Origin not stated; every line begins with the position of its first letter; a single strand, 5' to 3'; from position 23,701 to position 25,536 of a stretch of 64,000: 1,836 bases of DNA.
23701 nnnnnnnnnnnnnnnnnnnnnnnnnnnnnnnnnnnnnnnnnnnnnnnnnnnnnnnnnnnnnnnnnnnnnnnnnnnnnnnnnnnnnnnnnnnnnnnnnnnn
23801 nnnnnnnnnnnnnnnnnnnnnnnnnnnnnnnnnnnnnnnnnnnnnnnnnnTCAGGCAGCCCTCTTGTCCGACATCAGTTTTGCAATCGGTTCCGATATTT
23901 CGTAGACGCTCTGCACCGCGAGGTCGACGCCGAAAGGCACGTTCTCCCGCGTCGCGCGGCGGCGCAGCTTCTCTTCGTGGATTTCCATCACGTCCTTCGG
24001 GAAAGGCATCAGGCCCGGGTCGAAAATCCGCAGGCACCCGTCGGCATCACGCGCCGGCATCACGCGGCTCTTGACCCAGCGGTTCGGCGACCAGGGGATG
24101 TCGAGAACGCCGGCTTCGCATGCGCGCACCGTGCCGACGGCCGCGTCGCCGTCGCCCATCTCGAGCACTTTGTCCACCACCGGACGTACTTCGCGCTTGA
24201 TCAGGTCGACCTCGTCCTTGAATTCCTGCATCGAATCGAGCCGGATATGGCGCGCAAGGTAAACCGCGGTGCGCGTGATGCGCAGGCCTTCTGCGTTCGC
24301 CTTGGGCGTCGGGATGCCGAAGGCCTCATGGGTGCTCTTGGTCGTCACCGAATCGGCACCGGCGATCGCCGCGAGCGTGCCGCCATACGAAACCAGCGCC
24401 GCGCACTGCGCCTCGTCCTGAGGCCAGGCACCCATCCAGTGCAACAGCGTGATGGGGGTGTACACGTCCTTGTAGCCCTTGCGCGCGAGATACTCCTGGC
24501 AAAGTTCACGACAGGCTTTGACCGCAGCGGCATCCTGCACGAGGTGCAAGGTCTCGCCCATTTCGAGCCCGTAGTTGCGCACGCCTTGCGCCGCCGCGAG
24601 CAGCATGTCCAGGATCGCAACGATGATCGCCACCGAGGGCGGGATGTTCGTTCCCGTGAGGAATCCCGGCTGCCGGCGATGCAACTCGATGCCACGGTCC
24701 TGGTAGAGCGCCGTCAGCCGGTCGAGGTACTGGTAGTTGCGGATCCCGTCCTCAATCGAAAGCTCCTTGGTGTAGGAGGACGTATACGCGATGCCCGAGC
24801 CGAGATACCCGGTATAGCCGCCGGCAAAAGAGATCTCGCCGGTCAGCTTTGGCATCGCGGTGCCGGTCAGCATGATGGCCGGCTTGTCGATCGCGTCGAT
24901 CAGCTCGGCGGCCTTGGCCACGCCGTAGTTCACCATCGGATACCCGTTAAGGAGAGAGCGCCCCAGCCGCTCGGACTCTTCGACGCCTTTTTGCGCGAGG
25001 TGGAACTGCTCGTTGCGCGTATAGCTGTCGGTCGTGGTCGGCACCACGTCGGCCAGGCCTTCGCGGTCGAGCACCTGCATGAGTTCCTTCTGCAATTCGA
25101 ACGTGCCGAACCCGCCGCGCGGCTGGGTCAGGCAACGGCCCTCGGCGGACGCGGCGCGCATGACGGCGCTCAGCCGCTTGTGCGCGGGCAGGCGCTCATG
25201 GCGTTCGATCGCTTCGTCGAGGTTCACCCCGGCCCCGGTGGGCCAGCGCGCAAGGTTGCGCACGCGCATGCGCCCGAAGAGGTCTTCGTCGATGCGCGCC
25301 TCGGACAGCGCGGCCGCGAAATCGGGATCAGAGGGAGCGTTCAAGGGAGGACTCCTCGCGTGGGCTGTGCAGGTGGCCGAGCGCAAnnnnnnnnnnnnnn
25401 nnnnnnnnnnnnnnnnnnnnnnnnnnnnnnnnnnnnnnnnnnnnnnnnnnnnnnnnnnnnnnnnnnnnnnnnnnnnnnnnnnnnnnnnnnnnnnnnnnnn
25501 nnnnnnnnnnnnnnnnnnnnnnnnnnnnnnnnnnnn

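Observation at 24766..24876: GlmE homologue appears to have lost two substrate-binding residues (Arg149 and Glu171 equivalents both Leu)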

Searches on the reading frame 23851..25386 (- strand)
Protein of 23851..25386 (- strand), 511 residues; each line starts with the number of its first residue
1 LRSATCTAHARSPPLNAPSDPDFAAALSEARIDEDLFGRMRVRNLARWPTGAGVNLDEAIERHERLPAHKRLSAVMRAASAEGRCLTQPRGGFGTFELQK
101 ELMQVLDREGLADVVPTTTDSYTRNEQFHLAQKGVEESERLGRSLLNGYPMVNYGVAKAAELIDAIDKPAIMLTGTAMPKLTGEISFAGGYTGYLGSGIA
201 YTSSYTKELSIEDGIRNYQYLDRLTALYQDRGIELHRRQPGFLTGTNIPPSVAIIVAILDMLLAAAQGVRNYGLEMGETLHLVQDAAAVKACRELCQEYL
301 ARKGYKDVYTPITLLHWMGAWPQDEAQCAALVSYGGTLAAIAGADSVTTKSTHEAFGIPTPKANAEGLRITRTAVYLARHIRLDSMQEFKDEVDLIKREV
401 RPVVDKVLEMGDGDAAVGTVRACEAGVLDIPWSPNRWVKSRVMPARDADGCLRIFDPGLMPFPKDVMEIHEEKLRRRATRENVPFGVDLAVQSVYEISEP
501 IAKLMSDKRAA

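Call 3: search_solved_structures(query=window:23851-25386:-, show_alignments=2, max_evalue=0.001)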
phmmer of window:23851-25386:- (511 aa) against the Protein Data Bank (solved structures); distinct sequences matched with E-value up to 0.001: 2.
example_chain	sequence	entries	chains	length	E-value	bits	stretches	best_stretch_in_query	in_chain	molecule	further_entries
1cb7_B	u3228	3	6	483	2.2e-111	376.2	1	34-497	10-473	PROTEIN (GLUTAMATE MUTASE) | GLUTAMATE MUTASE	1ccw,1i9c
6h9e_B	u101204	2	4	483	3.1e-111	375.8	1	34-497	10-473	Glutamate mutase epsilon subunit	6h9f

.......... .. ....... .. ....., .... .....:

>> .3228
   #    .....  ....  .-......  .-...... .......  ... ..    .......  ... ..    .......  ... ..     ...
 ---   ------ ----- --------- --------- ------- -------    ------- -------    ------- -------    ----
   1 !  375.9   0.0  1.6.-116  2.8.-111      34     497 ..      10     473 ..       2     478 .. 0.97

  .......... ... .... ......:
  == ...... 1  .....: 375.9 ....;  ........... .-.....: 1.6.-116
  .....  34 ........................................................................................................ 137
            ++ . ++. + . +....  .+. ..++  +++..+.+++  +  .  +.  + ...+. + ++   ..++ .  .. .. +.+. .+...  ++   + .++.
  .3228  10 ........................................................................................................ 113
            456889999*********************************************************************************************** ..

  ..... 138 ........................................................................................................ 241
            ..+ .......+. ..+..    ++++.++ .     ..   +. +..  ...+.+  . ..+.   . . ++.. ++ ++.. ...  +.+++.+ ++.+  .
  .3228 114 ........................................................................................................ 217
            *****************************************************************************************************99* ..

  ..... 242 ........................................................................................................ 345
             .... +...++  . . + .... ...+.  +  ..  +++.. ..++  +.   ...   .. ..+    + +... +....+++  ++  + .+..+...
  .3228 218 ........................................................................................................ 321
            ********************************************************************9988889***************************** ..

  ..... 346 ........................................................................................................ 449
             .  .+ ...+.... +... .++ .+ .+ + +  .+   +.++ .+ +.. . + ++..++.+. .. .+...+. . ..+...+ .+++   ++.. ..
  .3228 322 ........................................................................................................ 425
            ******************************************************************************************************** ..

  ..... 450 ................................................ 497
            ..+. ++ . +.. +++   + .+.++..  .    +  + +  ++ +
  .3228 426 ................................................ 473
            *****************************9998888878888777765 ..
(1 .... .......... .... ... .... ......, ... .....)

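Call 4: search_protein_families(library=pfam, proteins=[window:23851-25386:-])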
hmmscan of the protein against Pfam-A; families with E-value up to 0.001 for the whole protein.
window:23851-25386:- (511 aa): 1 family
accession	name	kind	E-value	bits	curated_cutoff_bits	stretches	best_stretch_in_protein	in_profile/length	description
PF06368.17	Met_asp_mut_E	-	5.1e-137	457.4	26.6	1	66-499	1-434/441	Methylaspartate mutase E chain (MutE)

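Call 6: search_protein_families(library=ncbifam, proteins=[window:23851-25386:-])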
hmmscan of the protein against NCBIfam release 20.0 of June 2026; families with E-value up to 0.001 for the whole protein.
window:23851-25386:- (511 aa): 1 family
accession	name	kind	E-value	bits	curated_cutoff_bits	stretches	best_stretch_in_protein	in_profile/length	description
TIGR01503.1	MthylAspMut_E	equivalog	2.5e-132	441.8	390.1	1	29-499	3-473/480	methylaspartate mutase subunit E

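Call 7: find_homologous_proteins(query=window:23851-25386:-, max_evalue=1e-10)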
Query window:23851-25386:- (511 aa): 1308 proteins with E <= 1e-10 among 8000 candidates; the best 120 are listed.
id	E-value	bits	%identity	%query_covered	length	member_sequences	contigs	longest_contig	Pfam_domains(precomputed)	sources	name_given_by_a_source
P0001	0.0e+0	1122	100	97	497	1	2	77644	PF06368.18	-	-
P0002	0.0e+0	1103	98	97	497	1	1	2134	PF06368.18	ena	-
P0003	0.0e+0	1077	96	97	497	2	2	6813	PF06368.18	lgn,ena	-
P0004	0.0e+0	1026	91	97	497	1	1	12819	PF06368.18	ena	-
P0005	0.0e+0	1024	91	97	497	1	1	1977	PF06368.18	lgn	-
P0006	0.0e+0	1023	91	97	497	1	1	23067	PF06368.18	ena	-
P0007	1.9e-290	982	86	97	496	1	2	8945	PF06368.18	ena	-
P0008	2.3e-288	975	86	97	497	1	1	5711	PF06368.18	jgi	jgi:methylaspartate mutase epsilon subunit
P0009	1.9e-271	919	80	97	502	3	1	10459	PF06368.18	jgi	jgi:methylaspartate mutase epsilon subunit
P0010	4.5e-269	911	80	96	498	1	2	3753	PF06368.18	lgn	-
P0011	1.6e-268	909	79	97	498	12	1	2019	PF06368.18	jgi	-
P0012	3.2e-268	908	79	98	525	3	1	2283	PF06368.18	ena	-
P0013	5.7e-268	908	82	95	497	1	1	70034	PF06368.18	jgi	-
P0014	1.7e-266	903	80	96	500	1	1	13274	PF06368.18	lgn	-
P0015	2.8e-266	902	79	97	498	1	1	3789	PF06368.18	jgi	jgi:methylaspartate mutase epsilon subunit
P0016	2.9e-266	902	79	95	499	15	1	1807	PF06368.18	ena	-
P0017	3.6e-266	902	79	97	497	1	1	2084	PF06368.18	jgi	-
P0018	4.4e-266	901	79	96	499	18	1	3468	PF06368.18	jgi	jgi:methylaspartate mutase epsilon subunit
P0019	3.5e-265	898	78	97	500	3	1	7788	PF06368.18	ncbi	-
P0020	5.7e-265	898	78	97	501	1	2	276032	PF06368.18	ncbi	ncbi:MAG: methylaspartate mutase subunit E [Casimicrobiaceae bacterium]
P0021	6.3e-265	898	79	97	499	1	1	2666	PF06368.18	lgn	-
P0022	1.0e-264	897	79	95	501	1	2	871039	PF06368.18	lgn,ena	-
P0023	1.2e-264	897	77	97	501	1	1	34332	PF06368.18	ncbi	-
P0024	1.3e-264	897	79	95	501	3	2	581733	PF06368.18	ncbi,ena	-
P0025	3.2e-264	895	79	95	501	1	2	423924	PF06368.18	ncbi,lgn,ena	ncbi:MAG: methylaspartate mutase subunit E [Casimicrobiaceae bacterium]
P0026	3.8e-264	895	79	95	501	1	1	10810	PF06368.18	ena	-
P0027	1.2e-263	893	79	96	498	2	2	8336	PF06368.18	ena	-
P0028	2.1e-263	893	78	97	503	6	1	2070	PF06368.18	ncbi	-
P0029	2.1e-263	893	77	97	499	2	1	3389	PF06368.18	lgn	-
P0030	2.7e-263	892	78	97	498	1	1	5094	PF06368.18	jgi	jgi:methylaspartate mutase epsilon subunit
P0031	7.7e-263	891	80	95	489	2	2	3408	PF06368.18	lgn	-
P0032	9.3e-263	890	79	96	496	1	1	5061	PF06368.18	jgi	jgi:methylaspartate mutase epsilon subunit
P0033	1.1e-262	890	78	97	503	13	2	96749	PF06368.18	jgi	jgi:methylaspartate mutase epsilon subunit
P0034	1.1e-262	890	78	97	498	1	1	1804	PF06368.18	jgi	jgi:methylaspartate mutase epsilon subunit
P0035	1.5e-262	890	78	97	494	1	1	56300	PF06368.18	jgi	jgi:methylaspartate mutase epsilon subunit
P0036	1.5e-262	890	79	94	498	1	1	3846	PF06368.18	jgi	jgi:methylaspartate mutase epsilon subunit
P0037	1.6e-262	890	77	97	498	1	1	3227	PF06368.18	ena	-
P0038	3.2e-262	889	77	97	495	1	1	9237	PF06368.18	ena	-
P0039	4.2e-262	888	80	95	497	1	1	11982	PF06368.18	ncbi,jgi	jgi:methylaspartate mutase epsilon subunit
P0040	5.1e-262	888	79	94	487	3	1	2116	PF06368.18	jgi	jgi:methylaspartate mutase epsilon subunit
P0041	6.5e-262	888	78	97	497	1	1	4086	PF06368.18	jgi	-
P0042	8.2e-262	887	78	97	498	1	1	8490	PF06368.18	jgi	-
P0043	8.5e-262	887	77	97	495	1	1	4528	PF06368.18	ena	-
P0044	1.3e-261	887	77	97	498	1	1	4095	PF06368.18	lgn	-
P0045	1.6e-261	886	77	96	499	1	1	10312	PF06368.18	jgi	jgi:methylaspartate mutase epsilon subunit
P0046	2.0e-261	886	77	97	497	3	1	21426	PF06368.18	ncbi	ncbi:MAG: methylaspartate mutase subunit E [Burkholderiales bacterium]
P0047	2.1e-261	886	77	96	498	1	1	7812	PF06368.18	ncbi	ncbi:MAG: methylaspartate mutase subunit E [Betaproteobacteria bacterium]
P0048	2.4e-261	886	76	97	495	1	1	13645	PF06368.18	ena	-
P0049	2.7e-261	886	77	97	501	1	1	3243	PF06368.18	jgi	jgi:methylaspartate mutase epsilon subunit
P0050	2.7e-261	886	79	94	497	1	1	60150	PF06368.18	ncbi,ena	-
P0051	2.9e-261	886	77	97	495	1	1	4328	PF06368.18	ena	-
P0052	7.4e-261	884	77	97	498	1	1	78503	PF06368.18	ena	-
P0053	8.2e-261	884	77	97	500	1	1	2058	PF06368.18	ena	-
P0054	8.4e-261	884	77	97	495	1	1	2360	PF06368.18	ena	-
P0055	1.1e-260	884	78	95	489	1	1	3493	PF06368.18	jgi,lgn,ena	jgi:methylaspartate mutase epsilon subunit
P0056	1.1e-260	884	77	97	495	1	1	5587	PF06368.18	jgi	jgi:methylaspartate mutase epsilon subunit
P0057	1.2e-260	884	76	97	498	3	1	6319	PF06368.18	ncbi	ncbi:MAG: methylaspartate mutase subunit E [Burkholderiales bacterium]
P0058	1.2e-260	883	77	96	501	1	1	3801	PF06368.18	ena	-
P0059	1.4e-260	883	77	96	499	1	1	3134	PF06368.18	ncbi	-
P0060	1.5e-260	883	77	96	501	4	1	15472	PF06368.18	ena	-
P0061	1.5e-260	883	76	97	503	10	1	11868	PF06368.18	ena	-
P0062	1.6e-260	883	77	97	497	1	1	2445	PF06368.18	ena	-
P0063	1.7e-260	883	76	97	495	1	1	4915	PF06368.18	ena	-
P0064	1.9e-260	883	76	96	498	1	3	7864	PF06368.18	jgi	jgi:methylaspartate mutase epsilon subunit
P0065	2.0e-260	883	78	95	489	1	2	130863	PF06368.18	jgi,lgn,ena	jgi:methylaspartate mutase epsilon subunit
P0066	2.0e-260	883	78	95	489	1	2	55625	PF06368.18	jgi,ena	-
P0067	2.0e-260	883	76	97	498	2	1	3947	PF06368.18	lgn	-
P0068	2.4e-260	882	77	97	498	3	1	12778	PF06368.18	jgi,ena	-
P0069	2.6e-260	882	77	97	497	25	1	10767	PF06368.18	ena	-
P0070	2.9e-260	882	77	97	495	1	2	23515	PF06368.18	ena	-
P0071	3.1e-260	882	77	97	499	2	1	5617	PF06368.18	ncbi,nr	ncbi:MAG TPA: methylaspartate mutase subunit E [Burkholderiales bacterium]|nr:methylaspartate mutase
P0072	3.1e-260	882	76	97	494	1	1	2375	PF06368.18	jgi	-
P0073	3.5e-260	882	77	97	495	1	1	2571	PF06368.18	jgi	-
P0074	3.5e-260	882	77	97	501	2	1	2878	PF06368.18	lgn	-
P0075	3.8e-260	882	77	97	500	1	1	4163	PF06368.18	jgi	jgi:methylaspartate mutase epsilon subunit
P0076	4.8e-260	881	77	97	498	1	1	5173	PF06368.18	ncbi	-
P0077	5.3e-260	881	78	95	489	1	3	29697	PF06368.18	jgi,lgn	-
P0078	5.6e-260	881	77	97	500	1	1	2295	PF06368.18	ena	-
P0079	5.7e-260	881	77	97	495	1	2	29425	PF06368.18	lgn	-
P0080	5.8e-260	881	76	97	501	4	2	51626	PF06368.18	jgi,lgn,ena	-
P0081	6.2e-260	881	76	96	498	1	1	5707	PF06368.18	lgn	-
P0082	6.8e-260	881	77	97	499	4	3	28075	PF06368.18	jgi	jgi:methylaspartate mutase epsilon subunit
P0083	7.3e-260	881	78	95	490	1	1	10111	PF06368.18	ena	-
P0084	7.6e-260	881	76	96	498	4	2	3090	PF06368.18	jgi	jgi:methylaspartate mutase epsilon subunit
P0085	7.8e-260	881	75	96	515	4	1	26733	PF06368.18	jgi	jgi:methylaspartate mutase epsilon subunit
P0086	8.1e-260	881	76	97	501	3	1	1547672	PF06368.18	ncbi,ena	-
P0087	1.1e-259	880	78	95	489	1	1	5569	PF06368.18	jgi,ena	-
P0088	1.1e-259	880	78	94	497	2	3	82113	PF06368.18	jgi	jgi:methylaspartate mutase epsilon subunit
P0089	1.3e-259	880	76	97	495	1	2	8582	PF06368.18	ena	-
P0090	1.3e-259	880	78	95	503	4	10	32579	PF06368.18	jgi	jgi:methylaspartate mutase epsilon subunit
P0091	1.5e-259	880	76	97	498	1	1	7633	PF06368.18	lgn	-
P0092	1.6e-259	880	77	97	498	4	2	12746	PF06368.18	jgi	-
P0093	1.7e-259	880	79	95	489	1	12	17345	PF06368.18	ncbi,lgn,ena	-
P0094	2.0e-259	879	78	95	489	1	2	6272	PF06368.18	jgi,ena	-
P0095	2.3e-259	879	76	97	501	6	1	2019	PF06368.18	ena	-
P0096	2.4e-259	879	77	97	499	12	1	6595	PF06368.18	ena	-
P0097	2.4e-259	879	78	94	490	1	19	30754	PF06368.18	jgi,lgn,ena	-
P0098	2.6e-259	879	78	95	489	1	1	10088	PF06368.18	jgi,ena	-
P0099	2.6e-259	879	77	95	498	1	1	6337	PF06368.18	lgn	-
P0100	3.1e-259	879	78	97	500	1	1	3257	PF06368.18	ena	-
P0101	3.3e-259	879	78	95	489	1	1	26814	PF06368.18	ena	-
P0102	3.9e-259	878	78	95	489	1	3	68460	PF06368.18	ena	-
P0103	3.9e-259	878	78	95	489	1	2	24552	PF06368.18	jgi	jgi:methylaspartate mutase epsilon subunit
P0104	4.1e-259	878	76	96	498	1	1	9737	PF06368.18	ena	-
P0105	4.2e-259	878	79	94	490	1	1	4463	PF06368.18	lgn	-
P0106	4.5e-259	878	78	95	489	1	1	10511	PF06368.18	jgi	jgi:methylaspartate mutase epsilon subunit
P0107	4.6e-259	878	78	95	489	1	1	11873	PF06368.18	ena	-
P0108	4.6e-259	878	78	95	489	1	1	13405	PF06368.18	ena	-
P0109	4.9e-259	878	78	94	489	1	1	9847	PF06368.18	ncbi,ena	-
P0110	5.6e-259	878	77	97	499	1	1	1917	PF06368.18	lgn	-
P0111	6.0e-259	878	76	97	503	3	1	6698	PF06368.18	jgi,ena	-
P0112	6.2e-259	878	78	95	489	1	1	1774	PF06368.18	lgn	-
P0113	6.2e-259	878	78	95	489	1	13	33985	PF06368.18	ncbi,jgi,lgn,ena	ncbi:MAG: methylaspartate mutase subunit E [Polynucleobacter sp.]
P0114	6.3e-259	878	78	95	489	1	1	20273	PF06368.18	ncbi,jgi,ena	-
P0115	7.3e-259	878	76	97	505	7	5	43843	PF06368.18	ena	-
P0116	7.8e-259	877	77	97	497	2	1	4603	PF06368.18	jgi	jgi:methylaspartate mutase epsilon subunit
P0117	8.6e-259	877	76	96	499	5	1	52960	PF06368.18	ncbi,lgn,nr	ncbi:MAG: methylaspartate mutase subunit E [Betaproteobacteria bacterium]|nr:methylaspartate mutase 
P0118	8.7e-259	877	78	94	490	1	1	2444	PF06368.18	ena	-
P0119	8.8e-259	877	77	95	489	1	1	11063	PF06368.18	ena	-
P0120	9.3e-259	877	78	95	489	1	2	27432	PF06368.18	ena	-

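Call 18: find_encoding_contigs(protein=P0020, flank=10000, max_places=2)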
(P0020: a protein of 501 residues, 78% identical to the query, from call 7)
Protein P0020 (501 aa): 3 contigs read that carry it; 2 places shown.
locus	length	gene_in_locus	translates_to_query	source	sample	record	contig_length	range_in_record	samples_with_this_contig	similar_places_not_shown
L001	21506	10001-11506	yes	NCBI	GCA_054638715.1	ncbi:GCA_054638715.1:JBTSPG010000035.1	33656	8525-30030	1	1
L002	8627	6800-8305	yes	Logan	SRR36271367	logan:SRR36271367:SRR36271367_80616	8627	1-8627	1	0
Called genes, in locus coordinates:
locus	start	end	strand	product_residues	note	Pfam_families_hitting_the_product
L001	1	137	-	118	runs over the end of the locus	PF00453:Ribosomal_L20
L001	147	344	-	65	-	PF01632:Ribosomal_L35p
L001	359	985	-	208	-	PF05198:IF3_N, PF00707:IF3_C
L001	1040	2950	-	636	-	PF02824:TGS, PF07973:tRNA_SAD, PF00587:tRNA-synt_2b, PF03129:HGTP_anticodon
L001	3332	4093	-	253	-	PF01022:HTH_5 (weak), PF01978:TrmB (weak), PF09339:HTH_IclR, PF12840:HTH_20 (weak), PF25213:HVO_A0261_N (faint), PF01614:IclR_C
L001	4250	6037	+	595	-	PF02776:TPP_enzyme_N, PF00205:TPP_enzyme_M, PF02775:TPP_enzyme_C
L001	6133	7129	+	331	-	PF13378:MR_MLE_C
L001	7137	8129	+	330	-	PF08240:ADH_N, PF00107:ADH_zinc_N, PF13602:ADH_zinc_N_2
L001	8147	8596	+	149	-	PF02310:B12-binding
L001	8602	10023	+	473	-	PF13941:MutL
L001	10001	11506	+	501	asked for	PF06368:Met_asp_mut_E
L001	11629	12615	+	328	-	PF03401:TctC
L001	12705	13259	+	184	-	PF07331:TctB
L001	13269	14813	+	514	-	PF01970:TctA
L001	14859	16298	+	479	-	PF00171:Aldedh, PF05893:LuxC (weak)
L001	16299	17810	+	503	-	PF00501:AMP-binding, PF13193:AMP-binding_C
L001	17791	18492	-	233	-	PF01757:Acyl_transf_3 (faint), PF07786:HGSNAT_cat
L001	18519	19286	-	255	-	PF01203:T2SSN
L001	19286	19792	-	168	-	PF04612:T2SSM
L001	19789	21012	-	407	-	-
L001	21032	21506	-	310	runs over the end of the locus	PF21687:T2SSK_1st (weak), PF03934:T2SSK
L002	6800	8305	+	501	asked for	PF06368:Met_asp_mut_E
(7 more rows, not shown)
